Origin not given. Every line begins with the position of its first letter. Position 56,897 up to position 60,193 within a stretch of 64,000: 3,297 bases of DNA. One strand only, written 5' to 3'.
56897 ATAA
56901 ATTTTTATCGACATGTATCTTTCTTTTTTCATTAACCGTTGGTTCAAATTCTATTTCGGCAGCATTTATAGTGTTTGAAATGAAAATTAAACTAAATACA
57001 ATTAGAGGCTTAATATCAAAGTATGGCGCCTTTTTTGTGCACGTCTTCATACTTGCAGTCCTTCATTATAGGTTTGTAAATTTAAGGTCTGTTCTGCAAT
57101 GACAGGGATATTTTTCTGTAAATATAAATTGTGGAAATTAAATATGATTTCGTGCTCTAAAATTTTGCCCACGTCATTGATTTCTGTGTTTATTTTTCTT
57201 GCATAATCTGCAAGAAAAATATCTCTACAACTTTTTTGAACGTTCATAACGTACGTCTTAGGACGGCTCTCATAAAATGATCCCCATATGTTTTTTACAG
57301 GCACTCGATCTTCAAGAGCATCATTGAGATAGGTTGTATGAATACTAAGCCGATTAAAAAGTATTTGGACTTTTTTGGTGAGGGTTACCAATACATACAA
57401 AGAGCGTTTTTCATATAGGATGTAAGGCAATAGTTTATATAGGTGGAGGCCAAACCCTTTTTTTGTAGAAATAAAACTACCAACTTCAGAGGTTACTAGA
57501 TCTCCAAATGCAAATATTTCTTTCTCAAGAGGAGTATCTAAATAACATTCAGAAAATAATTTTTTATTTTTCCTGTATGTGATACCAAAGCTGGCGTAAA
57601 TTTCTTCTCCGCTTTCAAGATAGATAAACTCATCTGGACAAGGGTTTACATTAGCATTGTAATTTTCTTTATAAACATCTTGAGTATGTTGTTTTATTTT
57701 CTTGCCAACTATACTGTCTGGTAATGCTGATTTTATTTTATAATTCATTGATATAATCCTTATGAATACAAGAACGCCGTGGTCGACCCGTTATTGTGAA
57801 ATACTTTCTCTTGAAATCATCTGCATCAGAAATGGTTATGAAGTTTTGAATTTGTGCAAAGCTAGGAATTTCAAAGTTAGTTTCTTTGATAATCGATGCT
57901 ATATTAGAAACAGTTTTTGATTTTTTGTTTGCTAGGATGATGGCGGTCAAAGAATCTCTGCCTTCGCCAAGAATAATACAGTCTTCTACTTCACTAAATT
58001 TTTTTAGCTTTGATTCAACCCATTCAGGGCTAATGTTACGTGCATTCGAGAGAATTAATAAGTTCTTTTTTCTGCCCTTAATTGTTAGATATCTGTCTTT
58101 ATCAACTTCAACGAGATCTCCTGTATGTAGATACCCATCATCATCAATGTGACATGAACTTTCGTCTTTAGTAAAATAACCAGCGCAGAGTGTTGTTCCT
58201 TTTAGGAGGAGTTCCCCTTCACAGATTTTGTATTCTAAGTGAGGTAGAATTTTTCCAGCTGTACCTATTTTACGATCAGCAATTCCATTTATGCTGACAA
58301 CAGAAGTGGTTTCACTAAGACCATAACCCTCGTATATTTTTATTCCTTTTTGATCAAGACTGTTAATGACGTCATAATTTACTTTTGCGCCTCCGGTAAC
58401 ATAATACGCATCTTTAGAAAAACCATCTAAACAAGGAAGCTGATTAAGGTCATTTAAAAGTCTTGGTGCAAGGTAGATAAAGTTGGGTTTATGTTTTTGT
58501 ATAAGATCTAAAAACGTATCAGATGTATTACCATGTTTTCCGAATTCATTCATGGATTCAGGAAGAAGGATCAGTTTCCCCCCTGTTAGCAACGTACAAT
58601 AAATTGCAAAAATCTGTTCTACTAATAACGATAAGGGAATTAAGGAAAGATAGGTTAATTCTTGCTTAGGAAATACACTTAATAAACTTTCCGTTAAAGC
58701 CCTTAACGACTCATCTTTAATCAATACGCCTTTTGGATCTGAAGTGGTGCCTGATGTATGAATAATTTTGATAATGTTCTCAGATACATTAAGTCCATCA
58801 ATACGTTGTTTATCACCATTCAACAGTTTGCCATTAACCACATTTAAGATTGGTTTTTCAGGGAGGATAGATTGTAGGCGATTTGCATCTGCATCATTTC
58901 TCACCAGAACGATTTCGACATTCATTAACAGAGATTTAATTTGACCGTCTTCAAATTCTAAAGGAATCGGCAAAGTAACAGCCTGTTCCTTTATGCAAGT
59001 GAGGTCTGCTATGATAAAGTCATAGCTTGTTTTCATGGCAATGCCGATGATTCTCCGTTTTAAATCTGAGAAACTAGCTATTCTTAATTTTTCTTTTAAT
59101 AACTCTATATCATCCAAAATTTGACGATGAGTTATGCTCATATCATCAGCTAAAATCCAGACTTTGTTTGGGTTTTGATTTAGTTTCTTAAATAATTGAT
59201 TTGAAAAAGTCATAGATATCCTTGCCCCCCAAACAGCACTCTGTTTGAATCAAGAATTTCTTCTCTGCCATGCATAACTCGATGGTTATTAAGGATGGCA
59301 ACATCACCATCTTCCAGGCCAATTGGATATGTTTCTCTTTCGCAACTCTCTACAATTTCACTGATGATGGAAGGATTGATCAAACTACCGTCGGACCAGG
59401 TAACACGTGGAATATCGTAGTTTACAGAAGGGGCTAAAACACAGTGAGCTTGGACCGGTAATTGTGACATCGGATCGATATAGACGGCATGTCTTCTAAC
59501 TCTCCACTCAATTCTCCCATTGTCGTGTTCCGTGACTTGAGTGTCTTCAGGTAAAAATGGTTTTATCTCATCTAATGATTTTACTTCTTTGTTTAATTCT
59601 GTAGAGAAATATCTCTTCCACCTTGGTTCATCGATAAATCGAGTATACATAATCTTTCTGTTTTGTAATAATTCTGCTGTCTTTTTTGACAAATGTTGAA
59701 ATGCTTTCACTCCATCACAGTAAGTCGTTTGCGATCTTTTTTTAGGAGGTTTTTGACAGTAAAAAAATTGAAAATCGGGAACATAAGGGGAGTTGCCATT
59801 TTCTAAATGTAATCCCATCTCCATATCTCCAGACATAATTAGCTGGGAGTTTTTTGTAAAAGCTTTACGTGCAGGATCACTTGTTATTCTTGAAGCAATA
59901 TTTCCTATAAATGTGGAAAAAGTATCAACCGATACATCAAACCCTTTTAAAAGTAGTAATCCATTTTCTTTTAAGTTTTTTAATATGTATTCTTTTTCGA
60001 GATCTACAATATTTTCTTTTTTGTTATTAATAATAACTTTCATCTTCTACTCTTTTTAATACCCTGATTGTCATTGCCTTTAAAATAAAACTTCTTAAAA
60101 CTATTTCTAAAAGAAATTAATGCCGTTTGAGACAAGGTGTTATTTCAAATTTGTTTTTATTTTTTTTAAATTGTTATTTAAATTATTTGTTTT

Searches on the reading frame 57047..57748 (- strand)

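Call 16: search_protein_families(library=pfam, proteins=[window:57047-57748:-], max_evalue=0.001)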
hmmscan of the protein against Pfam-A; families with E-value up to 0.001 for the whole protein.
window:57047-57748:- (233 aa): 1 family
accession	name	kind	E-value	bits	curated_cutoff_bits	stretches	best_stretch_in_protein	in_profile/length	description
PF12261.14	T_hemolysin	-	7.6e-28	97.9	27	1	16-173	9-173/174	Thermostable hemolysin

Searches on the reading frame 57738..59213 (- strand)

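Call 16: search_protein_families(library=pfam, proteins=[window:57738-59213:-], max_evalue=0.001)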
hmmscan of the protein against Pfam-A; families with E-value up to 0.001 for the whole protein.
window:57738-59213:- (491 aa): 2 families
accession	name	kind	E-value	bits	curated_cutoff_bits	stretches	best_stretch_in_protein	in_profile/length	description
PF00501.34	AMP-binding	-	8.8e-41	140.4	29.9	1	9-347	3-384/384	AMP-binding enzyme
PF23562.2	AMP-binding_C_3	-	7.4e-08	33.3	20.8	1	385-461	3-86/124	AMP-binding enzyme C-terminal domain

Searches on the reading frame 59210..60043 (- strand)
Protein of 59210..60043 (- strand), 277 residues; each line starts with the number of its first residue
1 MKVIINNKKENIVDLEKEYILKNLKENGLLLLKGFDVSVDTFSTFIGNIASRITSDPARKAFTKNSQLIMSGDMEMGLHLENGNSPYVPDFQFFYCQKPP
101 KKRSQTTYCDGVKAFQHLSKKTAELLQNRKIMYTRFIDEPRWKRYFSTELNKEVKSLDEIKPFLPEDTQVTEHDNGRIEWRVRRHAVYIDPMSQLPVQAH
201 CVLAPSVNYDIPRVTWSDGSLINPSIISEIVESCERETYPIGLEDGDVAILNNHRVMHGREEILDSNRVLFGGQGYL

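Call 16: search_protein_families(library=pfam, proteins=[window:59210-60043:-], max_evalue=0.001)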
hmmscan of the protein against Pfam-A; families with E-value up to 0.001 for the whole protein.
window:59210-60043:- (277 aa): 1 family
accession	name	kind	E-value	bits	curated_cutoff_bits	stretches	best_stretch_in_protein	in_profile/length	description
PF02668.22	TauD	-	1.3e-24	88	27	1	17-272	27-265/267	Taurine catabolism dioxygenase TauD, TfdA family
